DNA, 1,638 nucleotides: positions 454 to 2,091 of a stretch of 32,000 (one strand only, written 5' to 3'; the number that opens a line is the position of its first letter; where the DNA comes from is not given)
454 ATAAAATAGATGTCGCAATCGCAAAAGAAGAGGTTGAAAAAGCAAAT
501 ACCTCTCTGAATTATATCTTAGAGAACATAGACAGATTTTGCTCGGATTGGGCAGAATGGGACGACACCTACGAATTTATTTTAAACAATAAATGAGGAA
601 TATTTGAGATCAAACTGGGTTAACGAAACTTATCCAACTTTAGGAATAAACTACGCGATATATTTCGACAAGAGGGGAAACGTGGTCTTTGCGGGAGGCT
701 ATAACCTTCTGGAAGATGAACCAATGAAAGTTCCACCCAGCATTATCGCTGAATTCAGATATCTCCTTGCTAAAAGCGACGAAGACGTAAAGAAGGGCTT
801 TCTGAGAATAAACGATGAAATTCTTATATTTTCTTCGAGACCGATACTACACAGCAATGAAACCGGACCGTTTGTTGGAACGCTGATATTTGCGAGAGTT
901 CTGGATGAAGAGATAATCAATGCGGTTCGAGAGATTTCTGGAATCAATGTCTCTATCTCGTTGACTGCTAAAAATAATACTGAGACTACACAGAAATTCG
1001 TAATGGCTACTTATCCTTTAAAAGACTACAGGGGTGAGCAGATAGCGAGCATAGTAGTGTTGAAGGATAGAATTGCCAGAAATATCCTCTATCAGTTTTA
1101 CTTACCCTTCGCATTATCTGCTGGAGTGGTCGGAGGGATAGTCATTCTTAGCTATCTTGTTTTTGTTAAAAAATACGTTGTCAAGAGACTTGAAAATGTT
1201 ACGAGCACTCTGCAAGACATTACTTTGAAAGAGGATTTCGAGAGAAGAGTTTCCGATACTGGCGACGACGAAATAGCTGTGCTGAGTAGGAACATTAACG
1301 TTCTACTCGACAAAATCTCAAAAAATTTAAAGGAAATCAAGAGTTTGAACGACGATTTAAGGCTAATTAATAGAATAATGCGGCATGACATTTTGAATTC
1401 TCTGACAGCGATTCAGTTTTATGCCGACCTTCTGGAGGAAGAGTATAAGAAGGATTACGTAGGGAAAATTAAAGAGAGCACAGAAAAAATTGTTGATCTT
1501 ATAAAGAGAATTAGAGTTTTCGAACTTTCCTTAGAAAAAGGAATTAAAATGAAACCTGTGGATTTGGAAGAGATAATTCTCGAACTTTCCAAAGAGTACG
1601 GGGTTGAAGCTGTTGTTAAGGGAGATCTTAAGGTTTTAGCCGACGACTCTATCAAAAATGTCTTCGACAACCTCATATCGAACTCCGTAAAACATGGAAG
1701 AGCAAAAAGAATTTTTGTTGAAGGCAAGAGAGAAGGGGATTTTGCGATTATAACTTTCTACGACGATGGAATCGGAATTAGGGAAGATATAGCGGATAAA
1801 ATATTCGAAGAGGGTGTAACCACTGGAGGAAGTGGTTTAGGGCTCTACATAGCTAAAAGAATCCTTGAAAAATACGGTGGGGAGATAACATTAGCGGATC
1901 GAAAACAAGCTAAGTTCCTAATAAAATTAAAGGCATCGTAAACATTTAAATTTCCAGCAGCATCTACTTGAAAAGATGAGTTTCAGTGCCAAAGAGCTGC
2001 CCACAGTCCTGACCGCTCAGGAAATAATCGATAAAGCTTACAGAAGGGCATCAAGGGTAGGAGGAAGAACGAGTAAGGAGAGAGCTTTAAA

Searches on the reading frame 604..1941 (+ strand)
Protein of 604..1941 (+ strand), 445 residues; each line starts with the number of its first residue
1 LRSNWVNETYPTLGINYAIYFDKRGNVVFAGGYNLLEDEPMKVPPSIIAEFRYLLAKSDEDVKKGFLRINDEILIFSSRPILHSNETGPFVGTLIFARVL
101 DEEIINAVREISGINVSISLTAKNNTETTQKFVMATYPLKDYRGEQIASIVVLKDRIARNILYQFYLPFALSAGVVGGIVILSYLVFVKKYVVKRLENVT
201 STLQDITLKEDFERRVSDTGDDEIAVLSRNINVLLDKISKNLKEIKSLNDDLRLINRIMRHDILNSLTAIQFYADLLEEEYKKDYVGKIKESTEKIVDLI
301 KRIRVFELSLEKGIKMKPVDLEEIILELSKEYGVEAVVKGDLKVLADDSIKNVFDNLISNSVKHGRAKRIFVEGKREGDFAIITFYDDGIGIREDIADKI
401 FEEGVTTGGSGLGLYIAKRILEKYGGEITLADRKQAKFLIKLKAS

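Call 39: search_protein_families(library=padloc, alignment_id=A2, max_evalue=0.001)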
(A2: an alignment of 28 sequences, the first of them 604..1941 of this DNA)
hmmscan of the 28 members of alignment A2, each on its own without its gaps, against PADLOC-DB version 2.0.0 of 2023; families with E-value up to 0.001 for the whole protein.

A. member 1, window:604-1941:+ (445 aa): 1 family
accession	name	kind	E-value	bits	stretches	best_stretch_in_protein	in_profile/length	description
PDLC04647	PDC-M43B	-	0.00029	18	1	348-435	226-322/347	-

B. families by the number of members that match (of 28 scanned): 10 families
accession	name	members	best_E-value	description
PDLC04134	mad2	1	7.1e-19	mads_2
PDLC03839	LeoA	1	1.4e-08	-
PDLC03841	LeoBC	1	4.2e-07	-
PDLC04232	IetA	1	4.4e-06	-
PDLC04140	mad8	1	1.6e-05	mads_8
PDLC05079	PDC-S73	1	7e-05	-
PDLC04647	PDC-M43B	1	0.00029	-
PDLC02196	IetA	1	0.00031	-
PDLC02195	IetA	1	0.00057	-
PDLC02917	DUF3800_VII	1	0.00075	-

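Call 40: search_protein_families(library=pfam, alignment_id=A2, max_evalue=0.00001)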
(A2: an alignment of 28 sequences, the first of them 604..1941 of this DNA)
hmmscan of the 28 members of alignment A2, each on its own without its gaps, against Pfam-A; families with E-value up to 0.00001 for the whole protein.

A. member 1, window:604-1941:+ (445 aa): 4 families
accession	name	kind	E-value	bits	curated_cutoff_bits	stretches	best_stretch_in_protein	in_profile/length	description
PF05228.19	CHASE4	-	6.9e-20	72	26.2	1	2-118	35-139/140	CHASE4 domain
PF02518.31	HATPase_c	-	4.9e-19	69.3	26.4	1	348-443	4-108/111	Histidine kinase-, DNA gyrase B-, and HSP90-like ATPase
PF00512.31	HisKA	-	1.2e-09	38.5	26.9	1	256-306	6-60/66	His Kinase A (phospho-acceptor) domain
PF00672.30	HAMP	-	5.4e-06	27.1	25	0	189-239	3-52/53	HAMP domain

B. families by the number of members that match (of 28 scanned): 59 families (the first 25 are shown)
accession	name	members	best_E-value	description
PF01138.27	RNase_PH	2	1.6e-38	3' exoribonuclease family, domain 1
PF03725.20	RNase_PH_C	2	1.3e-14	3' exoribonuclease family, domain 2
PF00013.35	KH_1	2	3.4e-06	KH domain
PF00827.22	Ribosomal_L15e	1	3.7e-79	Ribosomal L15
PF00227.31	Proteasome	1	7.9e-65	Proteasome subunit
PF00384.28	Molybdopterin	1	1.9e-59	Molybdopterin oxidoreductase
PF01564.23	Spermine_synth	1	3.5e-57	Spermine/spermidine synthase domain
PF13549.11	ATP-grasp_5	1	7.5e-51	ATP-grasp domain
PF13607.11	Succ_CoA_lig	1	2.4e-48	Succinyl-CoA ligase like flavodoxin domain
PF00133.28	tRNA-synt_1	1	2.2e-46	tRNA synthetases class I (I, L, M and V)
PF06550.16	SPP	1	3.8e-38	Signal-peptide peptidase, presenilin aspartyl protease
PF01502.23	PRA-CH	1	1.1e-37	Phosphoribosyl-AMP cyclohydrolase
PF01877.22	RNA_binding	1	1.7e-37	RNA binding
PF13247.11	Fer4_11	1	4.7e-36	4Fe-4S dicluster domain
PF01172.24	SBDS_N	1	1.4e-28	Shwachman-Bodian-Diamond syndrome (SBDS) N-terminal domain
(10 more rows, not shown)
